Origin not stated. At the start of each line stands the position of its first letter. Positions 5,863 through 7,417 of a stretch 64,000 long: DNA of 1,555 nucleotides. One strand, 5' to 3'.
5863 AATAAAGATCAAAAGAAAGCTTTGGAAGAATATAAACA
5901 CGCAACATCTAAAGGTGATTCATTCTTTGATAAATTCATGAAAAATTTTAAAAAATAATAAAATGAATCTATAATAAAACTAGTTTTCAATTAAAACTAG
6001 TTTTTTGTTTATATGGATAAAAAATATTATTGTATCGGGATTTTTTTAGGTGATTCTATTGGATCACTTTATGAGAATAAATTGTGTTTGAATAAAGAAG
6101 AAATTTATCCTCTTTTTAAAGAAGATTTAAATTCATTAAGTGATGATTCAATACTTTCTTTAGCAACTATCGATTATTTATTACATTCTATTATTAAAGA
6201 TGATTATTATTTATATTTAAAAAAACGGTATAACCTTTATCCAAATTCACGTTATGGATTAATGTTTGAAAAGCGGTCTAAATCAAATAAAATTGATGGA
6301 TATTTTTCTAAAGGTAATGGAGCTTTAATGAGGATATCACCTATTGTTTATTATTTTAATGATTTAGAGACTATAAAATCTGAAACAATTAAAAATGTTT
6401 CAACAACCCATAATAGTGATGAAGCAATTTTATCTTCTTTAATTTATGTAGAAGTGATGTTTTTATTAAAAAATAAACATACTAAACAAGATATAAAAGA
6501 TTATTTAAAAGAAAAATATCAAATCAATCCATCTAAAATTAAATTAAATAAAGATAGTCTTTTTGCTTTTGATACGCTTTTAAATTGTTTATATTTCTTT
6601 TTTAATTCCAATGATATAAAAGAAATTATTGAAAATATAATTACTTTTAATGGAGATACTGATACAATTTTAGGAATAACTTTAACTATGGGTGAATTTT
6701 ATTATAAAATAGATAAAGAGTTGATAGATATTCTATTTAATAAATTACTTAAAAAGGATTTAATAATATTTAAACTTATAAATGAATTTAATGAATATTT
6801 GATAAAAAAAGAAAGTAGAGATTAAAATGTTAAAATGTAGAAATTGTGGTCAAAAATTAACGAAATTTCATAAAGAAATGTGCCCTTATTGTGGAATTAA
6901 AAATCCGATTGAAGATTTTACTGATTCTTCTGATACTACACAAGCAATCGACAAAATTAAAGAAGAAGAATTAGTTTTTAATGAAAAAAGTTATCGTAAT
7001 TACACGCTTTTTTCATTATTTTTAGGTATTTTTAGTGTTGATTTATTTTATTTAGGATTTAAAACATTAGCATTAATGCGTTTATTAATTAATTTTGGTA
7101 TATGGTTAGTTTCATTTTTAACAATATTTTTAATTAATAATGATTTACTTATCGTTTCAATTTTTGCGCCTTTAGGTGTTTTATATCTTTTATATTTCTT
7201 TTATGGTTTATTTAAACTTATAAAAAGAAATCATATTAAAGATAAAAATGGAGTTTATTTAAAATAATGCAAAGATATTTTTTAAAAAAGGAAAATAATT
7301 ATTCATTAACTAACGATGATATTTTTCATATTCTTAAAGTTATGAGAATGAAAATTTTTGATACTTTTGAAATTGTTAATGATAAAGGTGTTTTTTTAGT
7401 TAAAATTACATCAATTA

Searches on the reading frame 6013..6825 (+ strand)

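Call 86: search_protein_families(library=pfam, proteins=[window:6013-6825:+], max_evalue=0.001)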
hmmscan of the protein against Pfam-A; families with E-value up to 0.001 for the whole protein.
window:6013-6825:+ (270 aa): 1 family
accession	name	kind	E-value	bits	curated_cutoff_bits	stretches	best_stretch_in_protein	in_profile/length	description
PF03747.19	ADP_ribosyl_GH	-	3.4e-18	66.8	26.2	1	8-169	4-191/287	ADP-ribosylglycohydrolase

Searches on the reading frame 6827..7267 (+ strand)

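Call 86: search_protein_families(library=pfam, proteins=[window:6827-7267:+], max_evalue=0.001)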
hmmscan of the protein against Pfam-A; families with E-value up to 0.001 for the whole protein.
window:6827-7267:+ (146 aa): 2 families
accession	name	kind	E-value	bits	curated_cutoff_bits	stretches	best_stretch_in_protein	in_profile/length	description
PF05154.21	TM2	-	5.1e-05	23.8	27.9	1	53-98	2-48/51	TM2 domain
PF13248.11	Zn_ribbon_3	-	0.0002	21.2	27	1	1-25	2-25/26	zinc-ribbon domain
